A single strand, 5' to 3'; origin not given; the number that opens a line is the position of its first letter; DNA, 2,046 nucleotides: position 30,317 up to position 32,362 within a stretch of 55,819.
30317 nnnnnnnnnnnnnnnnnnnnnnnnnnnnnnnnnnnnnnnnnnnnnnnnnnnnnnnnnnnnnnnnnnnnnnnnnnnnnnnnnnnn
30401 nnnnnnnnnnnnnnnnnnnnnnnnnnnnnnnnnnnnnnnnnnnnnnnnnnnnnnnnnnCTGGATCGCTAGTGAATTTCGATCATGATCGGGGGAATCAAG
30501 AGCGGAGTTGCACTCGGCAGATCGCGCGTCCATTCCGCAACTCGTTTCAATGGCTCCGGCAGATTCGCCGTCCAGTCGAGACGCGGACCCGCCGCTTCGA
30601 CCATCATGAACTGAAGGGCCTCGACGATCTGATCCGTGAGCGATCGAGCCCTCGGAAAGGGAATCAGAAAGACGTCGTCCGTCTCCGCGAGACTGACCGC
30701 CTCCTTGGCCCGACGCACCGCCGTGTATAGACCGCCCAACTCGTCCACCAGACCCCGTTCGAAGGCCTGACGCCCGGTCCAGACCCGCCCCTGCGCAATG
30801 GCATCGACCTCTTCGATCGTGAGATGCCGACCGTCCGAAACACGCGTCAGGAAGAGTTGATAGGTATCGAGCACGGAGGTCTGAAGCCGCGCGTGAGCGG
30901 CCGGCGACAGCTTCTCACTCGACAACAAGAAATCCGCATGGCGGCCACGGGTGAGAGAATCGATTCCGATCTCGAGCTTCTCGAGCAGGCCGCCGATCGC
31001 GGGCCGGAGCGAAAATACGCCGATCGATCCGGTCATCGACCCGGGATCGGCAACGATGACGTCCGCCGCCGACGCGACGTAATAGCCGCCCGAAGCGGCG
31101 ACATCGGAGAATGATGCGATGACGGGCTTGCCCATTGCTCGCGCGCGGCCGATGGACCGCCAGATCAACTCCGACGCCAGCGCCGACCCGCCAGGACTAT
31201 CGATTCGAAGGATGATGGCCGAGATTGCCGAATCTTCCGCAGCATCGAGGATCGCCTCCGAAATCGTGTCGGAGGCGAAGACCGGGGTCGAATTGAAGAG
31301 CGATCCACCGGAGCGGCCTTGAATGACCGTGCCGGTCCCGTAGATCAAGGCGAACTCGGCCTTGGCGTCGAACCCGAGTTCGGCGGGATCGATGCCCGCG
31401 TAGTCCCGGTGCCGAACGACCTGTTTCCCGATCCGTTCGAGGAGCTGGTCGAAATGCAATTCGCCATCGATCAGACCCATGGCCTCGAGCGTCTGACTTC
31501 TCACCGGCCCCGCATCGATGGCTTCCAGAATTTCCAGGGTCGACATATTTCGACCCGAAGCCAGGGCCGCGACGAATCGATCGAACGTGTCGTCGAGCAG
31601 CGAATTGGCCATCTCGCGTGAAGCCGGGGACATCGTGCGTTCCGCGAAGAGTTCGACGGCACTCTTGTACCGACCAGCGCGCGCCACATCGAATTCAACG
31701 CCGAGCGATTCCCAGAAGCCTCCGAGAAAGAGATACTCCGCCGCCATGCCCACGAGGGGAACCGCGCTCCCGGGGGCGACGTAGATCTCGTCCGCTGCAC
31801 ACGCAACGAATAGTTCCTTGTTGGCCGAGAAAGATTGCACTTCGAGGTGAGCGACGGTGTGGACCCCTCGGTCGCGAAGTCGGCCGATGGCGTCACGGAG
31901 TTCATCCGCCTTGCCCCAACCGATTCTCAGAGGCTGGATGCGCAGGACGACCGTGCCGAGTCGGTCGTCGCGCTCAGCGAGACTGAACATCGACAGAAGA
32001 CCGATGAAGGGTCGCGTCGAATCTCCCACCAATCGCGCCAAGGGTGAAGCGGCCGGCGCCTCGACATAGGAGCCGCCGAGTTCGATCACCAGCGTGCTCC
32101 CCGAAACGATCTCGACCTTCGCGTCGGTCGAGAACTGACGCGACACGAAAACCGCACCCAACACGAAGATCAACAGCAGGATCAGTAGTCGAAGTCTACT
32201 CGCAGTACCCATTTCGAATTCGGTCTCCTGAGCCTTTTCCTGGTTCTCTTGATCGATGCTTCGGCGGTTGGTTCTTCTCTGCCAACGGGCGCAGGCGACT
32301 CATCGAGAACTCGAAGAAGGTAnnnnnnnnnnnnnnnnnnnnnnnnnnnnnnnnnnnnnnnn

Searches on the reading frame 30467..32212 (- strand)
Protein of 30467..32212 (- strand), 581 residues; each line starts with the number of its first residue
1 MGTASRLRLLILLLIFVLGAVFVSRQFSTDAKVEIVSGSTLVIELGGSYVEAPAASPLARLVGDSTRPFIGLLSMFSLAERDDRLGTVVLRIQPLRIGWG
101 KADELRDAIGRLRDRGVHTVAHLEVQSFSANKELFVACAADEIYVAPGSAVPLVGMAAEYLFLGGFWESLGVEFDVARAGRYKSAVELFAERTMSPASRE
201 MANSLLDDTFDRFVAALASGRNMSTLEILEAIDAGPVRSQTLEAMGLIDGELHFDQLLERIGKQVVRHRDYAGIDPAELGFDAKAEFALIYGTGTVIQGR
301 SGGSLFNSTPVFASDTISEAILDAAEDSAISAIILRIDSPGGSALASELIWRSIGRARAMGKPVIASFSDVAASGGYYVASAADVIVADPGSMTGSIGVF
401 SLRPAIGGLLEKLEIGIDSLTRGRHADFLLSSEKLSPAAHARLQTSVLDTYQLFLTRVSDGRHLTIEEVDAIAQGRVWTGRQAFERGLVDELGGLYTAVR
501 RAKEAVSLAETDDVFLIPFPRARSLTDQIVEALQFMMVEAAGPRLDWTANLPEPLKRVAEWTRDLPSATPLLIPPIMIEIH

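Call 16: find_encoding_contigs(protein=window:30467-32212:-, flank=10000, max_places=1)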
Protein window:30467-32212:- (581 aa): 4 contigs read that carry it; 1 place shown.
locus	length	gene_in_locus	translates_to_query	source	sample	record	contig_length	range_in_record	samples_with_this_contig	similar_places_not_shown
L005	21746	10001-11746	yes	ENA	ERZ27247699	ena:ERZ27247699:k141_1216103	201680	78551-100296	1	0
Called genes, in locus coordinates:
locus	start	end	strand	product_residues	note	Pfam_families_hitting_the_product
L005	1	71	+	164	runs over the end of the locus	PF13669:Glyoxalase_4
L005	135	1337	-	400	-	PF01594:AI-2E_transport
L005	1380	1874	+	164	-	PF13577:SnoaL_4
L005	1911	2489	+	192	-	-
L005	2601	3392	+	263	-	-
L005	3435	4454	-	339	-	PF01073:3Beta_HSD, PF01370:Epimerase, PF02719:Polysacc_synt_2, PF04321:RmlD_sub_bind, PF05368:NmrA, PF07993:NAD_binding_4, PF13460:NAD_binding_10, PF16363:GDP_Man_Dehyd, +1 more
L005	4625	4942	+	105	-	-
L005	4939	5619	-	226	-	-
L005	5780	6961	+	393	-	PF02771:Acyl-CoA_dh_N, PF02770:Acyl-CoA_dh_M, PF00441:Acyl-CoA_dh_1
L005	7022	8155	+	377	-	PF02771:Acyl-CoA_dh_N, PF02770:Acyl-CoA_dh_M, PF00441:Acyl-CoA_dh_1, PF08028:Acyl-CoA_dh_2 (weak)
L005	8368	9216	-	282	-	PF09296:NUDIX-like, PF09297:Zn_ribbon_NUD, PF00293:NUDIX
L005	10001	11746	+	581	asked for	PF01343:Peptidase_S49, PF25145:NfeD1b_N (weak), PF01343:Peptidase_S49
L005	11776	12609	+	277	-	PF00561:Abhydrolase_1, PF12146:Hydrolase_4, PF12697:Abhydrolase_6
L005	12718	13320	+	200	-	PF07638:Sigma70_ECF (weak), PF04542:Sigma70_r2, PF08281:Sigma70_r4_2, PF04545:Sigma70_r4, PF22233:PhyR_sigma-like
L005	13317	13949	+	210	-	-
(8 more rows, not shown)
